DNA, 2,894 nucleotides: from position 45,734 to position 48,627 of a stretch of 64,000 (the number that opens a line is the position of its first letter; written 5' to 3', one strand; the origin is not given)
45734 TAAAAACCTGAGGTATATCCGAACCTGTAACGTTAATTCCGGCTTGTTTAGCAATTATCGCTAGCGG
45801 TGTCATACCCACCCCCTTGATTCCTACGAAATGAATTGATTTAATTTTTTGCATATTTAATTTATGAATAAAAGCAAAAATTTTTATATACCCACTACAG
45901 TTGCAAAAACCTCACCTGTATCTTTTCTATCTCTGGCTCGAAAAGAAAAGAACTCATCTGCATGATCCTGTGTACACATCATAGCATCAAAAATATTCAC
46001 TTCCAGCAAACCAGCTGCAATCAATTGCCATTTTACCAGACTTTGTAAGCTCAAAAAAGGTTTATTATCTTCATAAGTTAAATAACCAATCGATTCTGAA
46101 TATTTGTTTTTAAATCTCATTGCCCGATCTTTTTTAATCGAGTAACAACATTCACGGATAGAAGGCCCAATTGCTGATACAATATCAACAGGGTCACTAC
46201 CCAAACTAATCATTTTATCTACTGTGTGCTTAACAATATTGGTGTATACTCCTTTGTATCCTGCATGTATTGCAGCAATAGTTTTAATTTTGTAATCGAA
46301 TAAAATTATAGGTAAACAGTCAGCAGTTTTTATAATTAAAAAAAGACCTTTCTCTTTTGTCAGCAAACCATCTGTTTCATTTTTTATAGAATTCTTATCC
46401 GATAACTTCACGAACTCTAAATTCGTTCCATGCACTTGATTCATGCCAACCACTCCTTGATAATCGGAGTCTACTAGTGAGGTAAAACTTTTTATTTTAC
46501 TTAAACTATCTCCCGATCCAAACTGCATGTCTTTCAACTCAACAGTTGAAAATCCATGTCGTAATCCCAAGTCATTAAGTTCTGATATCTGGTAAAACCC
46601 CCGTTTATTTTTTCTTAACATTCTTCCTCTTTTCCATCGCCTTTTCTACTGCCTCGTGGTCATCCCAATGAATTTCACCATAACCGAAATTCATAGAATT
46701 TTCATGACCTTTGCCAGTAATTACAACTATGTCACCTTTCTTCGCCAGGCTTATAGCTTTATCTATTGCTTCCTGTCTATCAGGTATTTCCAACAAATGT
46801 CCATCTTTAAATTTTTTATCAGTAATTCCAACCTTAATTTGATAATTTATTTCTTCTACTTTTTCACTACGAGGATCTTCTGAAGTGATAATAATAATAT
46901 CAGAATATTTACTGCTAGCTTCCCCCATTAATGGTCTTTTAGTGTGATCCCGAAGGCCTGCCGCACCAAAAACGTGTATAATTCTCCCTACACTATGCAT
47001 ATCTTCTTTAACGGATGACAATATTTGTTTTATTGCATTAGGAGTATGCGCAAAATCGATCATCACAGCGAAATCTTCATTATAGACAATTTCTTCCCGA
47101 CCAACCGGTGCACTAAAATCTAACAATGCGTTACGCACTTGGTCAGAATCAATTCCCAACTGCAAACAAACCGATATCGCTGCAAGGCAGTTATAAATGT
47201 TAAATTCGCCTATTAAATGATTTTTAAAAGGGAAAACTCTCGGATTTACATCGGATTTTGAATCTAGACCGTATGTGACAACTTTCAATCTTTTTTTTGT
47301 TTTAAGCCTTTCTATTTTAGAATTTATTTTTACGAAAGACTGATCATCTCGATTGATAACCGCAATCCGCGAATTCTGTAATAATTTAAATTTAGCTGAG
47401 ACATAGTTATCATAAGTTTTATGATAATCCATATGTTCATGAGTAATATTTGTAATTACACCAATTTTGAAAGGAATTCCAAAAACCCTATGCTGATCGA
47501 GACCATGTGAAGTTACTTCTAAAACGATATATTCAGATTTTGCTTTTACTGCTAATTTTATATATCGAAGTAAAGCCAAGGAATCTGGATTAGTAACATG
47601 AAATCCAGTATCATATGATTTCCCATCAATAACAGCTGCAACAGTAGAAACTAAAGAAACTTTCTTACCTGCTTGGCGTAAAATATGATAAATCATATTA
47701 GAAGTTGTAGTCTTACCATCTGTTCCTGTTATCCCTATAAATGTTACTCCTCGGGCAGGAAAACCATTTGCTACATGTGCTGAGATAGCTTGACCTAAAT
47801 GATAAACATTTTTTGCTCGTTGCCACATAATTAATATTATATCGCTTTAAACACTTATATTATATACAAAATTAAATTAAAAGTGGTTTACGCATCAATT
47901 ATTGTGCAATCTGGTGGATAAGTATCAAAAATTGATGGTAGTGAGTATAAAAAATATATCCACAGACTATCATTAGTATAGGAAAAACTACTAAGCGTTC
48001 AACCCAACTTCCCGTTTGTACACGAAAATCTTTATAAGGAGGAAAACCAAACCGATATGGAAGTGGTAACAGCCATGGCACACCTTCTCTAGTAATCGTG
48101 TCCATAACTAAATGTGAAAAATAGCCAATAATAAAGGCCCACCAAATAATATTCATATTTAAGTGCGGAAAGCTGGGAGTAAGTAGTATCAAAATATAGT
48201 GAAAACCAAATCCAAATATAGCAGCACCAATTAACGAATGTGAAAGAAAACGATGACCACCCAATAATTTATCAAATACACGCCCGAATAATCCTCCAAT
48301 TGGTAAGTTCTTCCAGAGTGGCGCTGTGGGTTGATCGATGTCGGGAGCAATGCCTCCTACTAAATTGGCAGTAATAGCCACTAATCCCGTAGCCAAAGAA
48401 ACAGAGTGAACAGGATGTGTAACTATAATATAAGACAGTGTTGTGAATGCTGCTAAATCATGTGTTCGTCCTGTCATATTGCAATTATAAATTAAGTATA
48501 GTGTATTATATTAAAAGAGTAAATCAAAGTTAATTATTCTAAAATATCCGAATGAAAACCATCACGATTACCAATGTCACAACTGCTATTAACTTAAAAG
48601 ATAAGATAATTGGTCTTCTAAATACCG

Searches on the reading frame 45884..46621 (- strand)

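Call 10: search_protein_families(library=ncbifam, proteins=[window:45884-46621:-], max_evalue=1e-8)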
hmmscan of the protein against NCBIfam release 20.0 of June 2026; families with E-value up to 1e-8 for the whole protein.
window:45884-46621:- (245 aa): 2 families
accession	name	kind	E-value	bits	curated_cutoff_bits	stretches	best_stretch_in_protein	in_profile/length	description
TIGR00726.1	TIGR00726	equivalog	2.4e-43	148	141.15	1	39-242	23-220/223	peptidoglycan editing factor PgeF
NF007998.1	PRK10723.1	equivalog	2.7e-22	79.5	369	1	59-236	66-234/243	purine nucleoside phosphorylase YfiH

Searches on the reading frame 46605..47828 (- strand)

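Call 10: search_protein_families(library=ncbifam, proteins=[window:46605-47828:-], max_evalue=1e-8)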
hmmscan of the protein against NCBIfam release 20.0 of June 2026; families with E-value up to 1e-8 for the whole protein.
window:46605-47828:- (407 aa): 27 families (the best 25 are shown)
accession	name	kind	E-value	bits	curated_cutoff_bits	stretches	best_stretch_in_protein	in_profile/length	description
TIGR01085.1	murE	subfamily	7.2e-111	371.4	257.3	1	16-398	73-471/472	UDP-N-acetylmuramyl-tripeptide synthetase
NF001126.0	PRK00139.1-4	equivalog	1.9e-110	369.7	373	1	21-401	97-485/486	UDP-N-acetylmuramoyl-L-alanyl-D-glutamate--2,6-diaminopimelate ligase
NF001124.0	PRK00139.1-2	equivalog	2.2e-99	333.5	476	1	13-403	97-497/500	UDP-N-acetylmuramoyl-L-alanyl-D-glutamate--2,6-diaminopimelate ligase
NF008896.0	PRK11929.1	equivalog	2.3e-92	310.4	1023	1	21-402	105-502/965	bifunctional UDP-N-acetylmuramoyl-L-alanyl-D-glutamate--2,6-diaminopimelate ligase MurE/UDP-N-acetylmuramoyl-tripeptide--D-alanyl-D-alanine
NF001123.0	PRK00139.1-1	equivalog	9e-76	255.5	586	1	10-400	87-491/493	UDP-N-acetylmuramoyl-L-alanyl-D-glutamate--2,6-diaminopimelate ligase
NF010628.0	PRK14022.1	equivalog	3.2e-71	240.5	536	1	15-377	98-459/483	UDP-N-acetylmuramoyl-L-alanyl-D-glutamate--L-lysine ligase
NF001130.0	PRK00139.2-4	equivalog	5e-56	190.5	715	2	14-168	95-253/516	UDP-N-acetylmuramoyl-L-alanyl-D-glutamate--2,6-diaminopimelate ligase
NF001129.0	PRK00139.2-3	equivalog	3e-44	151.4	762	2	20-164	110-256/517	UDP-N-acetylmuramoyl-L-alanyl-D-glutamate--2,6-diaminopimelate ligase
NF001127.0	PRK00139.2-1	equivalog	1.9e-42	145.7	997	2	21-169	102-254/520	UDP-N-acetylmuramoyl-L-alanyl-D-glutamate--2,6-diaminopimelate ligase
TIGR02068.2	cya_phycin_syn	equivalog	5.6e-40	137.1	850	2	208-378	682-854/862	cyanophycin synthetase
NF001131.0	PRK00139.2-5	equivalog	9.1e-36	123.7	1000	1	19-376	100-460/483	UDP-N-acetylmuramoyl-L-alanyl-D-glutamate--2,6-diaminopimelate ligase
NF010623.0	PRK14016.1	subfamily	8e-35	120.2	877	2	207-376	683-854/871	cyanophycin synthetase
TIGR01082.1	murC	equivalog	2.8e-31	109.1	335.1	1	95-377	146-442/449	UDP-N-acetylmuramate--L-alanine ligase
NF053645.1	pMurC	equivalog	4.8e-29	101.4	560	1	201-373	311-483/492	pseudomurein biosynthesis peptide ligase pMurC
TIGR01087.1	murD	equivalog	1.3e-26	93.7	211.95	1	96-276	150-341/441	UDP-N-acetylmuramoyl-L-alanine--D-glutamate ligase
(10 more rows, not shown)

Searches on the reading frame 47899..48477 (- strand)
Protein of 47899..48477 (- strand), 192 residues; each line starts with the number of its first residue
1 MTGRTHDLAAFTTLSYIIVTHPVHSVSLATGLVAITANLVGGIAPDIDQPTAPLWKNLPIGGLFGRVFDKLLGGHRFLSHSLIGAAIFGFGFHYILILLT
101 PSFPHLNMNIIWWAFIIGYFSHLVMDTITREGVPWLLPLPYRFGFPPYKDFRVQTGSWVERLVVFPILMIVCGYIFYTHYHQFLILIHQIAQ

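Call 11: search_protein_families(library=ncbifam, proteins=[window:47899-48477:-], max_evalue=1e-8)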
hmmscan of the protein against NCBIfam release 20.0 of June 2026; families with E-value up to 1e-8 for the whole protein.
window:47899-48477:- (192 aa): 1 family
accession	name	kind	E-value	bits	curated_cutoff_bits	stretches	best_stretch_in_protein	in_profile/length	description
NF008651.0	PRK11648.1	equivalog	5.5e-13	49.1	216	1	32-170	32-158/196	metal-dependent hydrolase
